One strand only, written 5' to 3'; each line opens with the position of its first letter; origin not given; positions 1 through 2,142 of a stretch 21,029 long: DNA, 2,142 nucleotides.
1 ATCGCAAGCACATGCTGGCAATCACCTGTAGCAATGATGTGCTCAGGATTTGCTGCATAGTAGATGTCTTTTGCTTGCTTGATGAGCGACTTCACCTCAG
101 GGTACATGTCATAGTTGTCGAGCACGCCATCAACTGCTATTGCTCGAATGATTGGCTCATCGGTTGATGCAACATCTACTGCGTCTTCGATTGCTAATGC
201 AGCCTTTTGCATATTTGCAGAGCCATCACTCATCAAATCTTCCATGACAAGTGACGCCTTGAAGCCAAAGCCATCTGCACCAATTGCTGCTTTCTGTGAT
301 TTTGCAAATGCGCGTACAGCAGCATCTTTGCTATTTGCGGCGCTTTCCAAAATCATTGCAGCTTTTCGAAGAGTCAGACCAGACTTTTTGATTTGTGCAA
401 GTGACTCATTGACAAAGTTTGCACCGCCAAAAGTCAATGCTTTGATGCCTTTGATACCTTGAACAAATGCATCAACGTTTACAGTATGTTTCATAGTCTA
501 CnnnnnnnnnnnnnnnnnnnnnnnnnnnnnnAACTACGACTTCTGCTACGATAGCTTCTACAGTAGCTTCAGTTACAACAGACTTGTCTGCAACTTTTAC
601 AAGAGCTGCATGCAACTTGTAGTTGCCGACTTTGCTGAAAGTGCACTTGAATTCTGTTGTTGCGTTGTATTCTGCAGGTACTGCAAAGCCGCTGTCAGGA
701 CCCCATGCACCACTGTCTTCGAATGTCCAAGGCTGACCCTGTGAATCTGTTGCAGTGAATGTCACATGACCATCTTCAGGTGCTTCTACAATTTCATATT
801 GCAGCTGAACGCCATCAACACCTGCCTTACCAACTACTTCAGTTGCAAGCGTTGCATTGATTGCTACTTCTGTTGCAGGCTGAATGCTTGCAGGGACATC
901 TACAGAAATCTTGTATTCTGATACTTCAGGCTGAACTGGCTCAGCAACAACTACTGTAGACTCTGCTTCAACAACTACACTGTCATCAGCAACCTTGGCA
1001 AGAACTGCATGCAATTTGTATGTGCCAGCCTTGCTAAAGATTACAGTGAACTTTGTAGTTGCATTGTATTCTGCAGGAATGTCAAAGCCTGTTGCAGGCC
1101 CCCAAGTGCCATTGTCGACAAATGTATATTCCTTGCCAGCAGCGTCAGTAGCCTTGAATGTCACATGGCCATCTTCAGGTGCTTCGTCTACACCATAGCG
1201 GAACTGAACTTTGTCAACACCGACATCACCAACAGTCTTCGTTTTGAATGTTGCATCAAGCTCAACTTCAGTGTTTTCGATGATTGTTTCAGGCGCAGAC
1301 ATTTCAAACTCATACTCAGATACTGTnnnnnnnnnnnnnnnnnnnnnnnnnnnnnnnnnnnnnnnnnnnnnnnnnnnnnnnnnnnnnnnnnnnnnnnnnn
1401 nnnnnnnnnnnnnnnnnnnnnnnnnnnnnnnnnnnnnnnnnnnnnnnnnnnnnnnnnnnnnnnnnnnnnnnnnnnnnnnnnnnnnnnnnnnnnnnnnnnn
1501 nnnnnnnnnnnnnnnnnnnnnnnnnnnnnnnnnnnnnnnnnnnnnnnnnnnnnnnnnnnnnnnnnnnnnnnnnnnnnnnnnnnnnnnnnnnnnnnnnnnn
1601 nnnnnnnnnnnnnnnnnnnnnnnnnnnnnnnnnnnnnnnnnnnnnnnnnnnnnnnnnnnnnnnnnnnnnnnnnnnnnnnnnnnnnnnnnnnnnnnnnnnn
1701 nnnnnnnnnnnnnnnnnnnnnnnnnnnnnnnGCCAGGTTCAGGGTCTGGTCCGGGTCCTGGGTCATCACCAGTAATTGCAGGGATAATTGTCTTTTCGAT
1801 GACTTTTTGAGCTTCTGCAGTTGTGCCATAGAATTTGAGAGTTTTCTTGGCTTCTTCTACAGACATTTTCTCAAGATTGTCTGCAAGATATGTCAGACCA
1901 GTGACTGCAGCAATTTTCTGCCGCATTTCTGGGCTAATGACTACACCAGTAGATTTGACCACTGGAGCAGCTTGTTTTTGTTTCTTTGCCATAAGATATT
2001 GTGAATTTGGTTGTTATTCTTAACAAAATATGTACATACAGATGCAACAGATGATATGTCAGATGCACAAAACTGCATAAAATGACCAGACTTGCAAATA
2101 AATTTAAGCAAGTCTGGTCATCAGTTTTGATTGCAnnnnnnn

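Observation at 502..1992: Modular repeat protein: two PEGA-like and two Ig-like domains behind a Pro/Gly/Asp linker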

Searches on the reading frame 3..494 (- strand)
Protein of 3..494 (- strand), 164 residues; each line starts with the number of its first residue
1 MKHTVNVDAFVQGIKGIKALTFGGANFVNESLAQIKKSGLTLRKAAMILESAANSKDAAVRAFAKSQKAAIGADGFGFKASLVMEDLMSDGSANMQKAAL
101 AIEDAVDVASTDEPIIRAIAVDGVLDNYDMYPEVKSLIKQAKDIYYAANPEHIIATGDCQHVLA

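Call 61: search_protein_families(library=phrogs, proteins=[window:3-494:-], max_evalue=0.01)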
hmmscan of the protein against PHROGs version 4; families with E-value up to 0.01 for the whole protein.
window:3-494:- (164 aa): 0 families

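Call 66: search_protein_families(library=ncbifam, proteins=[window:3-494:-], max_evalue=0.01)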
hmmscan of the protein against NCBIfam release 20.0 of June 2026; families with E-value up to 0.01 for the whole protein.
window:3-494:- (164 aa): 0 families

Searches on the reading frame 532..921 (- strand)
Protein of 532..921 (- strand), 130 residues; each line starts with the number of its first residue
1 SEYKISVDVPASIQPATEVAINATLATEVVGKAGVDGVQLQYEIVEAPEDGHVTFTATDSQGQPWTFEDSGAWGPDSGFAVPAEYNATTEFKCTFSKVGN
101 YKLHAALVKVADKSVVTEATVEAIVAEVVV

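Call 47: predict_structure(alignment_id=A3)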
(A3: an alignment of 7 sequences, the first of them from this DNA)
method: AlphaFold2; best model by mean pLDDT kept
length: 130 residues; sequences in the alignment: 7
mean_pLDDT: 91.9   pTM: 0.81
mean pLDDT of the five models: 91.9, 91.5, 91.4, 90.6, 87.3
residues with pLDDT >= 90: 106; 70-90: 22; 50-70: 1; < 50: 1
segments of 3 or more residues with pLDDT < 50: none
pLDDT, mean of each block of 10 residues (from residue 1): 92 91 92 90 95 92 91 91 92 95 96 95 83
secondary structure, 60 per line:
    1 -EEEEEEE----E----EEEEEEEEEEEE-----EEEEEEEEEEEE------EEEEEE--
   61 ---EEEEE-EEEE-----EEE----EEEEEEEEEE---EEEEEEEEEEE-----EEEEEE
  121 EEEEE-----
elements in order: E2-8 E18-29 E35-46 E53-58 E64-68 E70-73 E79-81 E86-95 E99-109 E115-125

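Call 62: search_protein_representatives(alignment_id=A3)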
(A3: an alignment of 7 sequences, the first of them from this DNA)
Query: 7 sequences, 129 profile positions. Proteins with E-value up to 0.001 (for the whole library): 880; up to 1e-10: 414; up to 1e-30: 85. The best 150 are listed.
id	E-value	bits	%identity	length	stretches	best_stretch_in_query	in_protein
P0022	1.0e-184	620.5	-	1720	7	2-126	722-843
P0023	3.1e-113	389.3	-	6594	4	2-127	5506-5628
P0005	5.7e-100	346.4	-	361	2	1-128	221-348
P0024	2.0e-96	335.0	-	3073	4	1-121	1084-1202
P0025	1.3e-85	300.0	-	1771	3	2-128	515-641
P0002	6.3e-83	291.3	-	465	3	1-128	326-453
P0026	6.7e-74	262.2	-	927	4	2-128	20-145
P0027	4.8e-73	259.4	-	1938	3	1-126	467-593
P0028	1.6e-67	241.5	-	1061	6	16-126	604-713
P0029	1.6e-66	238.3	-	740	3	2-126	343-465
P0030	2.2e-65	234.6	-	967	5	20-126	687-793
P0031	1.8e-64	231.6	-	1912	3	2-125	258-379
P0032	2.6e-63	227.9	-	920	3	2-128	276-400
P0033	3.0e-63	227.7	-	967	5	20-126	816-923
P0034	2.3e-61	221.6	-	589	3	3-128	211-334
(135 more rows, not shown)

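Call 64: search_protein_families(library=pfam, alignment_id=A5, max_evalue=0.001)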
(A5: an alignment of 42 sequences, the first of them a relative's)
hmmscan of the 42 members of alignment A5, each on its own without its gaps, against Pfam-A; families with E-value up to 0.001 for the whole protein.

A. member 1, P0022 (1720 aa): 9 families
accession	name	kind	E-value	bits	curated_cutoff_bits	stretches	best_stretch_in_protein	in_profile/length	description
PF16403.11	Bact_surface_Ig-like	-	4.5e-22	78.3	27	0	63-96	34-66/71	Bacterial surface protein, Ig-like domain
PF19406.5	PKD_5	-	5.1e-12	46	25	1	1476-1561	1-88/88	PKD-like domain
PF05345.18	He_PIG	-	2.5e-10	41.1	24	2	419-513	5-96/96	Putative Ig domain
PF05420.17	BCSC_C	-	4.1e-06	26.7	23.5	0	564-610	201-248/336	Cellulose synthase operon protein C C-terminus (BCSC_C)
PF08751.17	TrwC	-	4.6e-06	26.9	25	0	598-624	71-97/286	TrwC relaxase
PF04052.18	TolB_N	-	5e-05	23.8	22.4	0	404-420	88-104/106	TolB amino-terminal domain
PF07523.18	Big_3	-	9.7e-05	23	21.2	0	72-100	44-68/68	Bacterial Ig-like domain (group 3)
PF22821.2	ZP1_ZP4_Ig-like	-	0.00061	20.7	28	0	754-788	1-35/94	Zona pellucida sperm-binding proteins 1/4, Ig-like domain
PF00630.25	Filamin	-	0.00073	20.8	26.9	0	673-746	20-82/93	Filamin/ABP280 repeat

B. families by the number of members that match (of 42 scanned): 63 families (the first 25 are shown)
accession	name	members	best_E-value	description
PF00395.25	SLH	10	2.5e-43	S-layer homology domain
PF00801.26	PKD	6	4.4e-07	PKD domain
PF09479.16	Flg_new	5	2.2e-36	Listeria-Bacteroides repeat domain (List_Bact_rpt)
PF02368.24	Big_2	5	3.5e-18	Bacterial Ig-like domain (group 2)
PF13229.12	Beta_helix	3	1.3e-20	Right handed beta helix region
PF18998.6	Flg_new_2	3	7.5e-15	Divergent InlB B-repeat domain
PF22359.2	Big-like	3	8.8e-13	Bacterial Ig-like domain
PF07833.16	Cu_amine_oxidN1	2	1.1e-37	Copper amine oxidase N-terminal domain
PF25641.1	Head_fiber_dimeric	2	1e-32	Head fiber dimeric protein-like domain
PF18962.6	Por_Secre_tail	2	6.2e-15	Secretion system C-terminal sorting domain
PF18911.6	PKD_4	2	5.6e-12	PKD domain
PF20585.4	Pectate_lyase_5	2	6.4e-12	Putative pectate lyase-like adhesive domain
PF05048.19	NosD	2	7.7e-11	Periplasmic copper-binding protein (NosD)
PF18887.5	MBG_3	2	6.6e-10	MBG domain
PF07523.18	Big_3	2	1.8e-06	Bacterial Ig-like domain (group 3)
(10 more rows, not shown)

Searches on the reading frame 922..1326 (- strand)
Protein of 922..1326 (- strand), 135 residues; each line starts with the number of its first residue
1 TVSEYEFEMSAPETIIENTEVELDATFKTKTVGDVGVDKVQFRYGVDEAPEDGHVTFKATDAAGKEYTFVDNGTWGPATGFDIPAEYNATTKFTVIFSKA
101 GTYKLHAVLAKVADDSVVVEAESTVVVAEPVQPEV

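Call 17: find_homologous_proteins(query=A1, max_evalue=0.01)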
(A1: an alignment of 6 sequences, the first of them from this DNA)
Query A1 (6 sequences) (135 aa, profile of the alignment): 1 proteins with E <= 0.01 among 673 candidates.
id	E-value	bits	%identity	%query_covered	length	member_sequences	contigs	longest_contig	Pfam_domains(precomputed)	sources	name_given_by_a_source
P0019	7.4e-22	96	33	93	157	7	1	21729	-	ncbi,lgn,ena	-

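Call 33: find_encoding_contigs(protein=P0019, flank=6000, max_places=3)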
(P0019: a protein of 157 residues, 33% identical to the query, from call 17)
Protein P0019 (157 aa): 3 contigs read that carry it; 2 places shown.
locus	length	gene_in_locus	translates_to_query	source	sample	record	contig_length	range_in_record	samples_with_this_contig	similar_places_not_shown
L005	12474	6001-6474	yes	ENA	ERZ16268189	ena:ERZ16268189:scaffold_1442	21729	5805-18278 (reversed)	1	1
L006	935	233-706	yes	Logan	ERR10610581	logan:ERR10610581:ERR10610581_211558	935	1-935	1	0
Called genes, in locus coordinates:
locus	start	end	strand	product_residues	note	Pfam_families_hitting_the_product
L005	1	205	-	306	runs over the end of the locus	PF01156:IU_nuc_hydro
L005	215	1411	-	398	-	PF13365:Trypsin_2, PF00089:Trypsin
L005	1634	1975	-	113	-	PF12671:Amidase_6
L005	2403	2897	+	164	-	PF00583:Acetyltransf_1, PF13673:Acetyltransf_10, PF13508:Acetyltransf_7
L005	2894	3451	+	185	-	PF13302:Acetyltransf_3, PF00583:Acetyltransf_1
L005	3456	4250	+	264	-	PF01209:Ubie_methyltran, PF03848:TehB, PF13489:Methyltransf_23, PF00398:RrnaAD, PF13649:Methyltransf_25, PF13847:Methyltransf_31, PF08241:Methyltransf_11, PF08242:Methyltransf_12, +2 more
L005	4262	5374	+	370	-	PF01663:Phosphodiest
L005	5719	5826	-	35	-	-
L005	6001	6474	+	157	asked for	-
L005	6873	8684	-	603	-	PF01541:GIY-YIG, PF27096:UvrC_M, PF22920:UvrC_RNaseH, PF08459:UvrC_RNaseH_dom, PF14520:HHH_5, PF12826:HHH_2 (weak)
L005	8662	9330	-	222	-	PF01712:dNK (weak), PF02223:Thymidylate_kin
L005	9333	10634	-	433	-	PF13393:tRNA-synt_His, PF00152:tRNA-synt_2 (faint), PF00587:tRNA-synt_2b, PF03129:HGTP_anticodon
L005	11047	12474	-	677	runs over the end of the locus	PF00580:UvrD-helicase, PF13245:AAA_19 (weak), PF01443:Viral_helicase1 (weak), PF13538:UvrD_C_2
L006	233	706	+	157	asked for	-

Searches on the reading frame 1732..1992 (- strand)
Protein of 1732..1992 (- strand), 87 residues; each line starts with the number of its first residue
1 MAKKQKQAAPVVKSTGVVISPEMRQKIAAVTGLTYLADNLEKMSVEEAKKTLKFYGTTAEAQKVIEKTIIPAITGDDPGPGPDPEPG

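Call 50: find_homologous_proteins(query=A4, max_evalue=0.1)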
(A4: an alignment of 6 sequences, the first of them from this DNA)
Query A4 (6 sequences) (87 aa, profile of the alignment): 2 proteins with E <= 0.1 among 496 candidates.
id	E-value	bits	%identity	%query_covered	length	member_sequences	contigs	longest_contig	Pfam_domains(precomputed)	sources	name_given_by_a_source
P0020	3.8e-35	138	42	69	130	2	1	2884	PF25641.2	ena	-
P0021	2.0e-22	97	99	100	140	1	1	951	-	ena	-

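Call 55: search_solved_structures(query=A4, max_evalue=10, show_alignments=2)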
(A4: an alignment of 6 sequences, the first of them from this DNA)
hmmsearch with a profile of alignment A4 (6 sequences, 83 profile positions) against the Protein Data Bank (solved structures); distinct sequences matched with E-value up to 10: 2.
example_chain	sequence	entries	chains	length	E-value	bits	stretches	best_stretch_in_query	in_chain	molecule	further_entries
8b2y_A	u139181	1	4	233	0.36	14.2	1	35-72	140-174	CsiFP4 chain A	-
8ajy_B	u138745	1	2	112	1.3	12.5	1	15-50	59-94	Dockerin from ScaH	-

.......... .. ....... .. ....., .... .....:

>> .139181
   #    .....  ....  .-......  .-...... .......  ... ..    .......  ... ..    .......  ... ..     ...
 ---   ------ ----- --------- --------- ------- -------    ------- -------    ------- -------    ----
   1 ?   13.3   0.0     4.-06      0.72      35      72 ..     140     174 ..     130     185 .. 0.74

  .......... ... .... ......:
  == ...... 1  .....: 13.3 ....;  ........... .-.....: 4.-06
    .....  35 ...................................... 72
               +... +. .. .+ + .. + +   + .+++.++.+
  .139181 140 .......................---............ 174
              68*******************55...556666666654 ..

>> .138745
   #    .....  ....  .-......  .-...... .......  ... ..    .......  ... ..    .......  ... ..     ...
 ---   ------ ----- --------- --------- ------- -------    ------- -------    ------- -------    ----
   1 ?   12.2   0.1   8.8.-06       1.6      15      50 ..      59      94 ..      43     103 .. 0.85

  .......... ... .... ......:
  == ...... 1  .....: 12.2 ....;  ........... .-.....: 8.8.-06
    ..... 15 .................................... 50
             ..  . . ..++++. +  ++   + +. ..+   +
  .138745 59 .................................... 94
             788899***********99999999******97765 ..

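Call 71: find_related_loci(query=A4, collection=viral_contigs, flank=6000)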
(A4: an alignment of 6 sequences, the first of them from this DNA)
Query A4 (87 aa) in viral_contigs; peptide patterns used: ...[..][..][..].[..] (x = any residue, [..] = any of these).
59 stretches matched a pattern; 2 encode a relative of the query (tblastn E <= 1e-3); 2 distinct loci.
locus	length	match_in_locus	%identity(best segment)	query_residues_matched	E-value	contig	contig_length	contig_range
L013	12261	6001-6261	99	1-87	2e-55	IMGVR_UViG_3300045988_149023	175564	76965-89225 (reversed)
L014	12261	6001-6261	99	1-87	2e-55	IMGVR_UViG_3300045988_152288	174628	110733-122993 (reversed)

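Call 96: search_protein_families(library=pfam, proteins=[L013:7499-8788:+, L013:8867-9493:+], max_evalue=0.01)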
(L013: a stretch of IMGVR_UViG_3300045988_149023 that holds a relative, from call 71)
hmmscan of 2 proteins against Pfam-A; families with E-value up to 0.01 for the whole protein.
L013:7499-8788:+ (429 aa): 0 families

L013:8867-9493:+ (208 aa): 1 family
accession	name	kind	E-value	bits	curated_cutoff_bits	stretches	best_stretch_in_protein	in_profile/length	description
PF04542.20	Sigma70_r2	-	0.0076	16.5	24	0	125-182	5-61/71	Sigma-70 region 2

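Call 97: search_solved_structures(query=L013:7499-8788:+, max_evalue=1)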
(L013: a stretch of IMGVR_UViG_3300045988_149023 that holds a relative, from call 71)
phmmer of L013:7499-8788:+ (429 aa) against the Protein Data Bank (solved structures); distinct sequences matched with E-value up to 1: 2.
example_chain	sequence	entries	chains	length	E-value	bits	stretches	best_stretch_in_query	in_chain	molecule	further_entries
3b7m_A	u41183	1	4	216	0.13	14.4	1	127-182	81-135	CELLULASE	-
9b0b_A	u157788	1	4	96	0.5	12.5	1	353-427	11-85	Optineurin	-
